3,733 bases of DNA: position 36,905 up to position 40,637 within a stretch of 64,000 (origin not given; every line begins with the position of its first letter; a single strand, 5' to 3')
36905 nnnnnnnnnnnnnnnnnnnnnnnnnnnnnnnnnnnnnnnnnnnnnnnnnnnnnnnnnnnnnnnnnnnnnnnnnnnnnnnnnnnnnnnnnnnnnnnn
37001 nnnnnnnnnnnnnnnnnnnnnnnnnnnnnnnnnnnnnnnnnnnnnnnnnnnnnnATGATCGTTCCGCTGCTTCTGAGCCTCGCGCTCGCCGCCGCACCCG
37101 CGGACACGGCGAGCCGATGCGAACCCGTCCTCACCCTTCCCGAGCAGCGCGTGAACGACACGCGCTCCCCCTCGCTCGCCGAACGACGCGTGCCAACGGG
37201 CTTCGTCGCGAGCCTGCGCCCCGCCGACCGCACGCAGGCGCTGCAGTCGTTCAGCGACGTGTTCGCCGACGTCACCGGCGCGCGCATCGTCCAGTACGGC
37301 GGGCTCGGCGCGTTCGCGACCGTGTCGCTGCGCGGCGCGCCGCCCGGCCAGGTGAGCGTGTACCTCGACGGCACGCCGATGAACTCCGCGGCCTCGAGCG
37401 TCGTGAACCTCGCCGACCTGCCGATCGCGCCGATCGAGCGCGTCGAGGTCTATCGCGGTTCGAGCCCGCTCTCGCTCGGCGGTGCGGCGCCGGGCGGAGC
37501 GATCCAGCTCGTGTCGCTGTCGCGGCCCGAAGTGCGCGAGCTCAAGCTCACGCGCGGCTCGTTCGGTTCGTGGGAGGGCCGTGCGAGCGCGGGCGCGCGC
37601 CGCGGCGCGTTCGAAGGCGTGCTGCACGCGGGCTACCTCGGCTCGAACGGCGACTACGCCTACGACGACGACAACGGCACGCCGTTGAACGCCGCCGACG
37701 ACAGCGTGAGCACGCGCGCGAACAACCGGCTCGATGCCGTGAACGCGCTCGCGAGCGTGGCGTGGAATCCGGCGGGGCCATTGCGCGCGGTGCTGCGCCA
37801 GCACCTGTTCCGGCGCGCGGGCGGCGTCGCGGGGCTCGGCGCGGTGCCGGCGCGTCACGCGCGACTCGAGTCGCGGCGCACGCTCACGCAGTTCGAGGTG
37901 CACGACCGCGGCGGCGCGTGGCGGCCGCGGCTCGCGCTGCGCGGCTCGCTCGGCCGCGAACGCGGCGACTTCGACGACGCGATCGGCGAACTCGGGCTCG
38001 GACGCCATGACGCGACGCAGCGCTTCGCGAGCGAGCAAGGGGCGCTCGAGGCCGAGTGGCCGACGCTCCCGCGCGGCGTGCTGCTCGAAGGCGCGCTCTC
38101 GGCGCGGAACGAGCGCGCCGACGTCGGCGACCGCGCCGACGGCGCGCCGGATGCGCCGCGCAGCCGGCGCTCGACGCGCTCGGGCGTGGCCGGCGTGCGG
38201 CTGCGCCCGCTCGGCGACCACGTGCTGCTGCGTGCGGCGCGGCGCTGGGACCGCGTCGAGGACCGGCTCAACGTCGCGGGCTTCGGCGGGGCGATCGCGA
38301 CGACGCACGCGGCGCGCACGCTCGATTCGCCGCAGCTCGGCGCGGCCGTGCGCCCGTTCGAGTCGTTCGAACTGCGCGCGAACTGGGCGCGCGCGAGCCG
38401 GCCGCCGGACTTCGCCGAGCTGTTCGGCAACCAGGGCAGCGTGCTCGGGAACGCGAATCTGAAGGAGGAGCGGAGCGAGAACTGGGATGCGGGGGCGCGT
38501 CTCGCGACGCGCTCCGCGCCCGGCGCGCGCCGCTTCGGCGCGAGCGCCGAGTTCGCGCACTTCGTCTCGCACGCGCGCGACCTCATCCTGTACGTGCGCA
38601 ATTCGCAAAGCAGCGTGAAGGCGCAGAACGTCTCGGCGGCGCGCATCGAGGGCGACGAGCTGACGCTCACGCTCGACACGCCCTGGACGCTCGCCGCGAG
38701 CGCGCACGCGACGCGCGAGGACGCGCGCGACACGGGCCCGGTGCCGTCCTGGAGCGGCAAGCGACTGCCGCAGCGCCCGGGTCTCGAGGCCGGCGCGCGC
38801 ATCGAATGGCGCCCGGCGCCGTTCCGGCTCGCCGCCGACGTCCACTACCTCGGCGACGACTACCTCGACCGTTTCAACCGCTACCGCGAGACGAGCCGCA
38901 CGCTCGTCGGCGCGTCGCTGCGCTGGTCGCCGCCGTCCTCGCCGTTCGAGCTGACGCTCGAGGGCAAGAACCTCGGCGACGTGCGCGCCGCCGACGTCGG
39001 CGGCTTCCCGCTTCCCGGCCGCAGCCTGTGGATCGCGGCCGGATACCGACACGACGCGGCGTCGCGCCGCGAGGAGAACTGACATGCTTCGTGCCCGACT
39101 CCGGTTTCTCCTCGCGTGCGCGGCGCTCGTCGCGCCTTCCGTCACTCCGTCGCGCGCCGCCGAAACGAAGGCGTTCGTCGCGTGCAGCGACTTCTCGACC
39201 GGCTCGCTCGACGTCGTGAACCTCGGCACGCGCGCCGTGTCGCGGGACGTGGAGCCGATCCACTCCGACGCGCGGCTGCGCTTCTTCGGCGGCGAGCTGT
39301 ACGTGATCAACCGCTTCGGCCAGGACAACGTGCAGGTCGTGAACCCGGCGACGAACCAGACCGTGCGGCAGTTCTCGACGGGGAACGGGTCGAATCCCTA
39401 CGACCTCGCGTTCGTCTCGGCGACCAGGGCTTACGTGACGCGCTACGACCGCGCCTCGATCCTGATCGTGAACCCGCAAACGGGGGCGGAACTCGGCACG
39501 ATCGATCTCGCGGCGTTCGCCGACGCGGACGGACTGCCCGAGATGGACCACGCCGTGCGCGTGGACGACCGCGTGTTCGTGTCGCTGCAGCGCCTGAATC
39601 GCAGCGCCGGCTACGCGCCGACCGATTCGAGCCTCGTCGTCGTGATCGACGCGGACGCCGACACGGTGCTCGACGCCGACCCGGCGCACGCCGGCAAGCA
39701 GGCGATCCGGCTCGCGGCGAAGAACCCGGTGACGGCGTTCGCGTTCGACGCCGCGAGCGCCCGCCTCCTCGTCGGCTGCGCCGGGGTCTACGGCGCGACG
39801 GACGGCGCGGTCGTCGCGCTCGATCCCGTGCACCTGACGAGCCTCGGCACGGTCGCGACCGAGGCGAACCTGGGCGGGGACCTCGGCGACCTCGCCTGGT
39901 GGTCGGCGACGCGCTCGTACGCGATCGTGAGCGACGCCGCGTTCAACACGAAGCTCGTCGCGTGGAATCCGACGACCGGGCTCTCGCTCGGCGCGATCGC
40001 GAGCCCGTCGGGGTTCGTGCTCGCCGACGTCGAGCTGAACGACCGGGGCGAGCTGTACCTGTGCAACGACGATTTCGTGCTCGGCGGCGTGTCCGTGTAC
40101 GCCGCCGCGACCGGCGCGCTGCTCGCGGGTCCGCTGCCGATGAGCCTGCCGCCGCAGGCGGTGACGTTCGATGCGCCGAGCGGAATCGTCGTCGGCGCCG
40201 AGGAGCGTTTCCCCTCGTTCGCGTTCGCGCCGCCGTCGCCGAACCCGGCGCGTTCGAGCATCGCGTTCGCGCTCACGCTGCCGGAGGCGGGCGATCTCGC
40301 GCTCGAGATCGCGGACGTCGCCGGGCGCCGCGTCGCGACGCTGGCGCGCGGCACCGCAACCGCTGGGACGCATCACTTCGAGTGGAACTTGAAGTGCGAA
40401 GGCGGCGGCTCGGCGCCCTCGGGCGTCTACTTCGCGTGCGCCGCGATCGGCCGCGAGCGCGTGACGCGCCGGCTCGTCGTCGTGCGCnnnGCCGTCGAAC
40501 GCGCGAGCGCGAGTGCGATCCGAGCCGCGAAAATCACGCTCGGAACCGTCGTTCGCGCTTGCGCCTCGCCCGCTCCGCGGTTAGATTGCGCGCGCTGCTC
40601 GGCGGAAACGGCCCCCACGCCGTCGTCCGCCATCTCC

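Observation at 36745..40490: Cobalamin riboswitch with terminator controlling a TonB receptor and a secreted beta-propeller protein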

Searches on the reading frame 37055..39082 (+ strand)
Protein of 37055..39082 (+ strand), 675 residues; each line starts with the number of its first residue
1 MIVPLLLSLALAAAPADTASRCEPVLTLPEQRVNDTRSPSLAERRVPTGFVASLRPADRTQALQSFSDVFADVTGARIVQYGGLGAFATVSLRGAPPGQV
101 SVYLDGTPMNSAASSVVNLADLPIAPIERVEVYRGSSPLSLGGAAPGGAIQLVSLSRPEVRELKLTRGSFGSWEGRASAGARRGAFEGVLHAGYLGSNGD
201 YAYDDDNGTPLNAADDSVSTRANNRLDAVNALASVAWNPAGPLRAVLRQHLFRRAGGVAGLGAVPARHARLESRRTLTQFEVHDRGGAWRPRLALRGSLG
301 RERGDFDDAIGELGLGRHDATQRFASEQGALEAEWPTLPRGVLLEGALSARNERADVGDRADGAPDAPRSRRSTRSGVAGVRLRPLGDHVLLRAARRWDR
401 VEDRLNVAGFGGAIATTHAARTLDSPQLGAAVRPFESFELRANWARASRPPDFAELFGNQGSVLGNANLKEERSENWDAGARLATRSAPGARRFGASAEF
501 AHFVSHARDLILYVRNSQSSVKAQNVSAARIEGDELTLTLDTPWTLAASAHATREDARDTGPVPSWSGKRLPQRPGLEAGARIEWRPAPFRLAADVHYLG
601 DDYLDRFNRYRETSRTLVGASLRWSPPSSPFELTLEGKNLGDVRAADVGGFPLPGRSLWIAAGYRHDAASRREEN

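Call 8: search_protein_families(library=pfam, proteins=[window:37055-39082:+], max_evalue=0.01)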
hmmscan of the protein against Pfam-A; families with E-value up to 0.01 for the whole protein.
window:37055-39082:+ (675 aa): 2 families
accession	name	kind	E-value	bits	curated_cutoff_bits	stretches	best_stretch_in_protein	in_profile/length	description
PF00593.30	TonB_dep_Rec_b-barrel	-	6e-32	112.5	27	1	259-640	45-436/436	TonB dependent receptor-like, beta-barrel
PF07715.20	Plug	-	2.1e-16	60.8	23.9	1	60-149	19-107/107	TonB-dependent Receptor Plug Domain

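Call 9: search_protein_families(library=ncbifam, proteins=[window:37055-39082:+], max_evalue=0.01)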
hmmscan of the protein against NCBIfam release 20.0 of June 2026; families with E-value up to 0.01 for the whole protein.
window:37055-39082:+ (675 aa): 13 families
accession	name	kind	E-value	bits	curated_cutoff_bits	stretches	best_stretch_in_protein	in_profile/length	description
NF038079.1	TonB_sider_MxcH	equivalog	1.2e-32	112.9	925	2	66-180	151-266/792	TonB-dependent siderophore myxochelin receptor MxcH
TIGR01783.1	TonB-siderophor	subfamily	1.1e-27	97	223.5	2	425-637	409-612/649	TonB-dependent siderophore receptor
TIGR01779.1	TonB-B12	equivalog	4.7e-26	91.5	599.7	2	28-184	33-185/614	TonB-dependent vitamin B12 receptor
NF007926.1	PRK10641.1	equivalog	9.6e-22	77.2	836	2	58-171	57-170/617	TonB-dependent vitamin B12 receptor BtuB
TIGR01786.1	TonB-hemlactrns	subfamily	2e-19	69.4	323.75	2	380-560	394-592/719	TonB-dependent hemoglobin/transferrin/lactoferrin family receptor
TIGR01785.1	TonB-hemin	subfamily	5.1e-17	61.6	316.85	2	367-561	358-567/677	TonB-dependent heme/hemoglobin receptor family protein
NF010651.0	PRK14050.1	equivalog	6.6e-05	21.2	884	1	91-158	125-188/730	TonB-dependent siderophore receptor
NF007478.2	PRK10064.1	equivalog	8.5e-05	21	745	1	61-153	62-156/663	catecholate siderophore receptor CirA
TIGR01782.1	TonB-Xanth-Caul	subfamily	0.00013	20.4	310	1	75-153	52-132/868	TonB-dependent receptor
NF010650.0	PRK14049.1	equivalog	0.00022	19.5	904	0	63-171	99-203/729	ferrioxamine B receptor precursor protein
NF049944.1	TonB_dep_PUIUD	equivalog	0.00036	19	850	1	60-175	72-193/686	TonB-dependent receptor, PUIUD motif-type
NF007465.0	PRK10044.1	equivalog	0.00043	18.6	803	1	59-164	92-195/726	ferrichrome porin FhuA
NF047944.1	FoxamRcptFoxA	equivalog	0.0043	15.4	1300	1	74-160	82-167/697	ferrioxamine B receptor FoxA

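Call 44: search_solved_structures(query=window:37055-39079:+, max_evalue=0.001)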
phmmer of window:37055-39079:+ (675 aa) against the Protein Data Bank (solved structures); distinct sequences matched with E-value up to 0.001: 11.
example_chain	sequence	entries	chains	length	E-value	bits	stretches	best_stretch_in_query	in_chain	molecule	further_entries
1nqf_A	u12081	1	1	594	3.1e-16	62.8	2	47-163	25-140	Vitamin B12 receptor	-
3rgn_A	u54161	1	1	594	1.8e-15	60.3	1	47-163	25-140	Vitamin B12 transporter BtuB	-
3m8b_A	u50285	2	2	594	2.5e-15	59.8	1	47-163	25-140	Vitamin B12 transporter btuB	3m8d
3rgm_A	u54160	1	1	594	2.7e-15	59.7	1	47-163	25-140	Vitamin B12 transporter BtuB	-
2gsk_A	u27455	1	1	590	3.1e-15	59.5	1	47-163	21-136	Vitamin B12 transporter btuB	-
1nqe_A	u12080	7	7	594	3.1e-15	59.5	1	47-163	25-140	Vitamin B12 receptor | Vitamin B12 transporter btuB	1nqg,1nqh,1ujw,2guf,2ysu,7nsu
9gbc_A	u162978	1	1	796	7.2e-13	51.7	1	60-158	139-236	TonB-linked outer membrane receptor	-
2hdf_A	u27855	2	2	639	5.9e-07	32.1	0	60-154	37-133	Colicin I receptor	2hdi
9nn6_A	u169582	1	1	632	6e-07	32.1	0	60-154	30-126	Colicin I receptor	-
8blw_A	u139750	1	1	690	9.5e-07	31.4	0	25-141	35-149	Vitamin B12 transporter BtuB1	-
8bmx_C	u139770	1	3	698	0.00015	24.1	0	6-154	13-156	Putative TonB-linked outer membrane receptor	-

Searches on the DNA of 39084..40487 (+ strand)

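Call 18: search_rna_families(sources=[L002, L005, L008, L011, L042, L043, L045, L067, L079, L080, L060], threshold=gathering)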
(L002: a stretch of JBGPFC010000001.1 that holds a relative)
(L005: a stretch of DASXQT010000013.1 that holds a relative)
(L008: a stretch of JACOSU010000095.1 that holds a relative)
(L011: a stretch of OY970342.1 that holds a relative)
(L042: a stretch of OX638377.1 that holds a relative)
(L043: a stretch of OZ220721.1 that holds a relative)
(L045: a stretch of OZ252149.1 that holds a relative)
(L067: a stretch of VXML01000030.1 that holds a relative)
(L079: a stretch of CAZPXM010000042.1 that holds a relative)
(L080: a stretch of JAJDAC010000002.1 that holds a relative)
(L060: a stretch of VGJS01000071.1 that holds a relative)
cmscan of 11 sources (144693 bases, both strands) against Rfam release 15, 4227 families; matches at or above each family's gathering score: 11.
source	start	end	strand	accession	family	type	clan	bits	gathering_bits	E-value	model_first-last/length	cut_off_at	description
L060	1264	1483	+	RF00174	Cobalamin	Cis-reg; riboswitch;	CL00101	116.9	31.5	2.7e-28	1-189/189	no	Cobalamin riboswitch aptamer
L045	3162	3349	+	RF00174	Cobalamin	Cis-reg; riboswitch;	CL00101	114.8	31.5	1.1e-27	1-189/189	no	Cobalamin riboswitch aptamer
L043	3466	3680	+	RF00174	Cobalamin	Cis-reg; riboswitch;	CL00101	112.6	31.5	4.6e-27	1-189/189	no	Cobalamin riboswitch aptamer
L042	3393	3608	+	RF00174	Cobalamin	Cis-reg; riboswitch;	CL00101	112.3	31.5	5.6e-27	1-189/189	no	Cobalamin riboswitch aptamer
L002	3642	3824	+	RF00174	Cobalamin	Cis-reg; riboswitch;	CL00101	112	31.5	6.9e-27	1-189/189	no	Cobalamin riboswitch aptamer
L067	3376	3588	+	RF00174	Cobalamin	Cis-reg; riboswitch;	CL00101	107.5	31.5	1.4e-25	1-189/189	no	Cobalamin riboswitch aptamer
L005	3695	3876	+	RF00174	Cobalamin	Cis-reg; riboswitch;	CL00101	97.4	31.5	1e-22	1-189/189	no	Cobalamin riboswitch aptamer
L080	3586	3761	+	RF00174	Cobalamin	Cis-reg; riboswitch;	CL00101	90.8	31.5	8e-21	1-189/189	no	Cobalamin riboswitch aptamer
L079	2932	3173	+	RF00174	Cobalamin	Cis-reg; riboswitch;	CL00101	86.6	31.5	1.3e-19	1-189/189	no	Cobalamin riboswitch aptamer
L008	3513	3692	+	RF00174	Cobalamin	Cis-reg; riboswitch;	CL00101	81.7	31.5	3.1e-18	1-189/189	no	Cobalamin riboswitch aptamer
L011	3680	3816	+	RF00174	Cobalamin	Cis-reg; riboswitch;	CL00101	73.7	31.5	6.3e-16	1-189/189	no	Cobalamin riboswitch aptamer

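Call 82: search_rna_families(sources=[L081, L082], threshold=gathering)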
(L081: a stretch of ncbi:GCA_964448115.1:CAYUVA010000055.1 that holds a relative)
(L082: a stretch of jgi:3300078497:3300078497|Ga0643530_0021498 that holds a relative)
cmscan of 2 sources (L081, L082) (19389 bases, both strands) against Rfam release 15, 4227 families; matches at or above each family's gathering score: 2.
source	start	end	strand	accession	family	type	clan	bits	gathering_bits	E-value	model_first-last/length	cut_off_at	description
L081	2647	2831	+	RF00174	Cobalamin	Cis-reg; riboswitch;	CL00101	120.5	31.5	3.3e-30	1-189/189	no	Cobalamin riboswitch aptamer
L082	4721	4897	+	RF00174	Cobalamin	Cis-reg; riboswitch;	CL00101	98.7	31.5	5.9e-24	11-180/189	no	Cobalamin riboswitch aptamer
